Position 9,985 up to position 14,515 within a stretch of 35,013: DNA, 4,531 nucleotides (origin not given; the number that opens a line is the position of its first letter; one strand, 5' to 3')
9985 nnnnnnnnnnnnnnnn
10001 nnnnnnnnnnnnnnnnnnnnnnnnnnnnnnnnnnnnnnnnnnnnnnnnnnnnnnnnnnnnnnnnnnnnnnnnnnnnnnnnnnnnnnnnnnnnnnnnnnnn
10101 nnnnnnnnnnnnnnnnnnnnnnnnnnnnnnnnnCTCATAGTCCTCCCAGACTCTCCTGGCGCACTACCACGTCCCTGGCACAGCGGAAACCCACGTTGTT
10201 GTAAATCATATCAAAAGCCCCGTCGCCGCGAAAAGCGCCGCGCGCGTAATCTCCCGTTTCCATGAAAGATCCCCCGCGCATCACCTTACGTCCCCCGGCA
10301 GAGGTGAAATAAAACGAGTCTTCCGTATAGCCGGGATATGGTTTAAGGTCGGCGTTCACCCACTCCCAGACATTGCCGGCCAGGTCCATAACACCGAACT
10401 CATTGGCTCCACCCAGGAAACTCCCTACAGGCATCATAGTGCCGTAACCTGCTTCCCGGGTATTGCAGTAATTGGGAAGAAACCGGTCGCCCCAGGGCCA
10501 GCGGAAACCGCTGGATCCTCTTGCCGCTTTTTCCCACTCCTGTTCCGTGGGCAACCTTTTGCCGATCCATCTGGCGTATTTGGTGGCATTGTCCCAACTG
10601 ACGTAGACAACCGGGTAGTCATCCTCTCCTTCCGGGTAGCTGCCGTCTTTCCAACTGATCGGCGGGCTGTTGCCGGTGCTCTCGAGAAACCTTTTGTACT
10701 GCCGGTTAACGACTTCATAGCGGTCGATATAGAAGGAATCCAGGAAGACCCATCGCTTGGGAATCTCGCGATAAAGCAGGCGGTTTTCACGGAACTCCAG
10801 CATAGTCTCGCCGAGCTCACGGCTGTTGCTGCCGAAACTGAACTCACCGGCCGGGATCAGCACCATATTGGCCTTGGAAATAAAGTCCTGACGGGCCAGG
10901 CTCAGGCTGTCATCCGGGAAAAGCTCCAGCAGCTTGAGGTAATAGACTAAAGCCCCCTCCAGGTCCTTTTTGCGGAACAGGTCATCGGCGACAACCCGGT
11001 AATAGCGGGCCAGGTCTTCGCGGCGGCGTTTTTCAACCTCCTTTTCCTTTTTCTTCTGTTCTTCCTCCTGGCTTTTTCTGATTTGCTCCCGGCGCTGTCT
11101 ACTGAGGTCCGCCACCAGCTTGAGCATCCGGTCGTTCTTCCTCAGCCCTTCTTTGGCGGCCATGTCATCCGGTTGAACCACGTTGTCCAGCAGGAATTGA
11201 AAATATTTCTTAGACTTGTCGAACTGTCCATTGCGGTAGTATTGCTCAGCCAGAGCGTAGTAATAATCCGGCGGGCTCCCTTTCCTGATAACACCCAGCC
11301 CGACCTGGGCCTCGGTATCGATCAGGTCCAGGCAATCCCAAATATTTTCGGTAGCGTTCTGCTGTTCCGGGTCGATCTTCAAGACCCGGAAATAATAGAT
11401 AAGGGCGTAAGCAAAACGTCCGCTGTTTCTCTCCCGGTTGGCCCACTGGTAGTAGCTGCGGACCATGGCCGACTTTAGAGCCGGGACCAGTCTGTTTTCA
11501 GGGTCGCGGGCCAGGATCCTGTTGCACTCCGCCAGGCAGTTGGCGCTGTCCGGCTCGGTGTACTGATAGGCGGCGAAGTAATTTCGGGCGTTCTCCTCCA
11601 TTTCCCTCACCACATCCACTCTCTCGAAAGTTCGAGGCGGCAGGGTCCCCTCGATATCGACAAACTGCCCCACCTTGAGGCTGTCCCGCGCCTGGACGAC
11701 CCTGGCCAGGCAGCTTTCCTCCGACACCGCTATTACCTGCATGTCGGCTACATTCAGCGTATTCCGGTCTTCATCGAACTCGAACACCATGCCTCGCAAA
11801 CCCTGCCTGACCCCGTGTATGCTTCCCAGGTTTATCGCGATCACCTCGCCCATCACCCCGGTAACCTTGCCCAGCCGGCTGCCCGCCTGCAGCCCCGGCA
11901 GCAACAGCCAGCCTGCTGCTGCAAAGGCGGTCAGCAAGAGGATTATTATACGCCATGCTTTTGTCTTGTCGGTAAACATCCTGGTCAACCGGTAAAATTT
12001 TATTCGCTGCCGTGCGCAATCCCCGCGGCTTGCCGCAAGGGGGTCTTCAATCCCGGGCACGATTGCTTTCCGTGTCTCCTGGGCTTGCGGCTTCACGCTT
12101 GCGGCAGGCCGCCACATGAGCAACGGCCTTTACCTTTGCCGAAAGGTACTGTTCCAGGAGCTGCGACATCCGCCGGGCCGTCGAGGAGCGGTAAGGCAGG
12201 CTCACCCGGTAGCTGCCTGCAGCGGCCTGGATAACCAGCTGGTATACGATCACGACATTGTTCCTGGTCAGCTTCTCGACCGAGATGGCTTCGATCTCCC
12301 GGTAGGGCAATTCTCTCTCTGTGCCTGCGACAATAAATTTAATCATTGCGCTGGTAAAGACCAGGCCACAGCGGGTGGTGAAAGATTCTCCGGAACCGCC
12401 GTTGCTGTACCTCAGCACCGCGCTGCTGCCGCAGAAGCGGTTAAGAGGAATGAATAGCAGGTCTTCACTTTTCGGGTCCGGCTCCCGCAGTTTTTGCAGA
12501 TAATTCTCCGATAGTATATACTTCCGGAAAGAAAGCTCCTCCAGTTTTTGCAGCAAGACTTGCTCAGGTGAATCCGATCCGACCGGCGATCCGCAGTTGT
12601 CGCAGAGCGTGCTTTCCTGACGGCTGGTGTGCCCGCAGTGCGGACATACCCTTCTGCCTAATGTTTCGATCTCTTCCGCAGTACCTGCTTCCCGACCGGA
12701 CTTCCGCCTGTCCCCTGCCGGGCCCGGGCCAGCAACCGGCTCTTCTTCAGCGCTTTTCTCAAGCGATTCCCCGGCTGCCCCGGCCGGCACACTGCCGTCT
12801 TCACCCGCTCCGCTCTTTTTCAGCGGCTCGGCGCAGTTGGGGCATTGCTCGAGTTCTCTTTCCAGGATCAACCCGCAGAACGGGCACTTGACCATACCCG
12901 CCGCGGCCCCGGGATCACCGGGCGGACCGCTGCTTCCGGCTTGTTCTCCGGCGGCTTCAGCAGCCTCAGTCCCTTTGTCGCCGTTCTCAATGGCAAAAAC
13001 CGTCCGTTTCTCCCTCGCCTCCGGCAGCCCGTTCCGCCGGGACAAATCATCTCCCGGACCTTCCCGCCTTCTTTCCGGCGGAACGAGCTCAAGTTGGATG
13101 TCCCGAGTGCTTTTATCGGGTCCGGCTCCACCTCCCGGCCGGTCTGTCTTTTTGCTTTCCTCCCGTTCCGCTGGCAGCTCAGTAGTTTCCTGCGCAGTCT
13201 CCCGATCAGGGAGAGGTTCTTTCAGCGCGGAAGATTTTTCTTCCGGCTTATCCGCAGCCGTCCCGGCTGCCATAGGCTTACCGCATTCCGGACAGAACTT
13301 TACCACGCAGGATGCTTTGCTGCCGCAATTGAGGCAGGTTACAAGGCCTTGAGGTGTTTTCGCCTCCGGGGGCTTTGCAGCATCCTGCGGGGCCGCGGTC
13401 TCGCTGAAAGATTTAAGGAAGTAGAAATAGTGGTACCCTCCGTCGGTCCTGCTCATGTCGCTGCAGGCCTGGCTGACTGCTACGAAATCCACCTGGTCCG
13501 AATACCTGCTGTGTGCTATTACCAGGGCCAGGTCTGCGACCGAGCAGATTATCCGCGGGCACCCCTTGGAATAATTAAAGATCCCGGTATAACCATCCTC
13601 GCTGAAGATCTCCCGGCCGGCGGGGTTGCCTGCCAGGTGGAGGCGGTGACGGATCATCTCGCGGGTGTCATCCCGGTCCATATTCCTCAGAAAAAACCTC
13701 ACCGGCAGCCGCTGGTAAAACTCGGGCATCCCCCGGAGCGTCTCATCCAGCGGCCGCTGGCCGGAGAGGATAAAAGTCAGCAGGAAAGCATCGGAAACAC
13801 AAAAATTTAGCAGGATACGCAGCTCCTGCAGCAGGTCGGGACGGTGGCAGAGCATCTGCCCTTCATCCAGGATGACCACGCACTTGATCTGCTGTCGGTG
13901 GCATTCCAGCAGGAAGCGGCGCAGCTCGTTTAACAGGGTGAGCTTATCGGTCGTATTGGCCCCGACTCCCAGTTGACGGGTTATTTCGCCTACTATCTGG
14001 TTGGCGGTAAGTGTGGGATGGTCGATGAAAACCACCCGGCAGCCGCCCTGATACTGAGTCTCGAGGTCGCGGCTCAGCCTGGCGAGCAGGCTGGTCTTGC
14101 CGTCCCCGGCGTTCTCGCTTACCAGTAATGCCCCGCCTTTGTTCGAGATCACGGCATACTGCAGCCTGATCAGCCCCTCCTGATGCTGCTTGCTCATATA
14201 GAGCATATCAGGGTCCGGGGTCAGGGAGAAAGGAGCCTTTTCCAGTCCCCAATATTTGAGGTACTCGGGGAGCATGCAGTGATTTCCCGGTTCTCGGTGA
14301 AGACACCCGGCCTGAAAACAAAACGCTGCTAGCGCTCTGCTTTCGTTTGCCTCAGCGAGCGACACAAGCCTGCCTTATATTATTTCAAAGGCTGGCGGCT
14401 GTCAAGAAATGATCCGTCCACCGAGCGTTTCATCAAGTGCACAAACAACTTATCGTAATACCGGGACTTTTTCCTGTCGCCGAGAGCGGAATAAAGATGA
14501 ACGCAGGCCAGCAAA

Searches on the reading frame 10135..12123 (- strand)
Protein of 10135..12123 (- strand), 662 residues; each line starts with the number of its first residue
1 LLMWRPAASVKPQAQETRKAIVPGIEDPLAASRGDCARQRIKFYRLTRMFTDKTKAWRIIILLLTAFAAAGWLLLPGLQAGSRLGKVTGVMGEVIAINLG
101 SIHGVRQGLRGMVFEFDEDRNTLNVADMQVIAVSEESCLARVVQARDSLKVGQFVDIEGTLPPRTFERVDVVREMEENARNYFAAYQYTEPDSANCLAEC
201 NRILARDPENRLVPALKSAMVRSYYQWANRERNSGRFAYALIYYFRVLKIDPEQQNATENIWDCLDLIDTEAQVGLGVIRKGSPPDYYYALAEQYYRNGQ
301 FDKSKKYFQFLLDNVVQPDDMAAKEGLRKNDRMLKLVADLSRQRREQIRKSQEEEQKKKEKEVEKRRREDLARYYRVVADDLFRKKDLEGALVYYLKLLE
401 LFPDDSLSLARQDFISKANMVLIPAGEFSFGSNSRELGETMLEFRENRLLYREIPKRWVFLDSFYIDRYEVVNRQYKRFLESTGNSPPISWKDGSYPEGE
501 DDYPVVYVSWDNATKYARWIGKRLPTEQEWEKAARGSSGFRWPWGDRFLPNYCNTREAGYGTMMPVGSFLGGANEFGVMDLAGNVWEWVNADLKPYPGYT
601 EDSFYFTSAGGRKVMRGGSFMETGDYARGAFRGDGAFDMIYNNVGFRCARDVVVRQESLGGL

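Call 8: search_protein_families(library=pfam, proteins=[window:10135-12123:-])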
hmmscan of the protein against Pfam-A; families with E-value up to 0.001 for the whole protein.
window:10135-12123:- (662 aa): 5 families
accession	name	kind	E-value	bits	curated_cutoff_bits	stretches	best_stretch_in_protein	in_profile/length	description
PF03781.23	FGE-sulfatase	-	1.3e-52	179.5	23.3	1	418-650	3-255/255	Sulfatase-modifying factor enzyme 1-like domain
PF07719.23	TPR_2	-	9.2e-09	35.2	27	0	285-309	1-25/34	Tetratricopeptide repeat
PF13428.12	TPR_14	-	2e-06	28.3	23.5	0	285-323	1-37/44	Tetratricopeptide repeat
PF00515.34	TPR_1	-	3.1e-05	24.1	27.8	0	286-309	2-25/34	Tetratricopeptide repeat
PF14853.12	Fis1_TPR_C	-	0.0003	21.4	25.3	0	286-321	2-35/53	Fis1 C-terminal tetratricopeptide repeat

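Call 53: search_protein_families(library=ncbifam, proteins=[window:10135-12123:-], max_evalue=0.001)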
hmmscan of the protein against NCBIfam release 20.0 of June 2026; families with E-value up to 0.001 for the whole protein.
window:10135-12123:- (662 aa): 6 families
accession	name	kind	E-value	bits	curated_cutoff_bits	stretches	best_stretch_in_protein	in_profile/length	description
NF041186.1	SenA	equivalog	2e-28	99.9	420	2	502-647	270-379/382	selenoneine synthase SenA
TIGR03440.2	egtB_TIGR03440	equivalog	3.6e-27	95.5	360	1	501-649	272-413/413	ergothioneine biosynthesis protein EgtB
NF051459.1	pyoverdine_PvdO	equivalog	2.7e-17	62.8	500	1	418-652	34-280/280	dihydropyoverdine dehydrogenase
TIGR03525.2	GldK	equivalog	5.3e-17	62.2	350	2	501-652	218-407/408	T9SS ring complex lipoprotein PorK/GldK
TIGR04344.1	ovoA_Nterm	equivalog_domain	1e-11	44.4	400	1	502-648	295-443/444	5-histidylcysteine sulfoxide synthase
TIGR02171.1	Fb_sc_TIGR02171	subfamily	0.00059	17.9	544.35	0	521-634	158-262/912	TIGR02171 family lipoprotein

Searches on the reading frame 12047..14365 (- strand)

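Call 8: search_protein_families(library=pfam, proteins=[window:12047-14365:-])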
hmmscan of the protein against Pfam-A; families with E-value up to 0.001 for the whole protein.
window:12047-14365:- (772 aa): 8 families
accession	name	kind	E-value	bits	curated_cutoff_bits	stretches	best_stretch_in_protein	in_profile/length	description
PF13401.12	AAA_22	-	3.5e-16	60.2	27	1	80-210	8-130/130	AAA domain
PF12773.13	DZR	-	9.1e-09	35.8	27.3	1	494-592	1-45/45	Double zinc ribbon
PF13248.11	Zn_ribbon_3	-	2.6e-07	30.3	27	0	573-593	4-24/26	zinc-ribbon domain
PF17032.10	Zn_ribbon_15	-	1.2e-06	29.7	28.9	0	332-362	51-73/73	zinc-ribbon family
PF13240.11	Zn_Ribbon_1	-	2.4e-05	24.4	25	0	574-595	2-23/23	zinc-ribbon domain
PF18912.6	DZR_2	-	9.5e-05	22.6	27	0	573-593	9-44/56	Double zinc ribbon domain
PF13191.12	AAA_16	-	0.00011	23.2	32.6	1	56-170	3-142/167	AAA ATPase domain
PF07191.17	Zn_ribbon_6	-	0.00056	20.3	25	0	341-366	16-40/67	Double zinc ribbon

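Call 53: search_protein_families(library=ncbifam, proteins=[window:12047-14365:-], max_evalue=0.001)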
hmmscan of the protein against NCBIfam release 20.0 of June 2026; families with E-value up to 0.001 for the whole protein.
window:12047-14365:- (772 aa): 1 family
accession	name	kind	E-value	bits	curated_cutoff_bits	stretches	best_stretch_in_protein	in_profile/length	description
TIGR03015.1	pepcterm_ATPase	hypoth_equivalog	2.1e-46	158.5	324.5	1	35-304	2-266/269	XrtA/PEP-CTERM system-associated ATPase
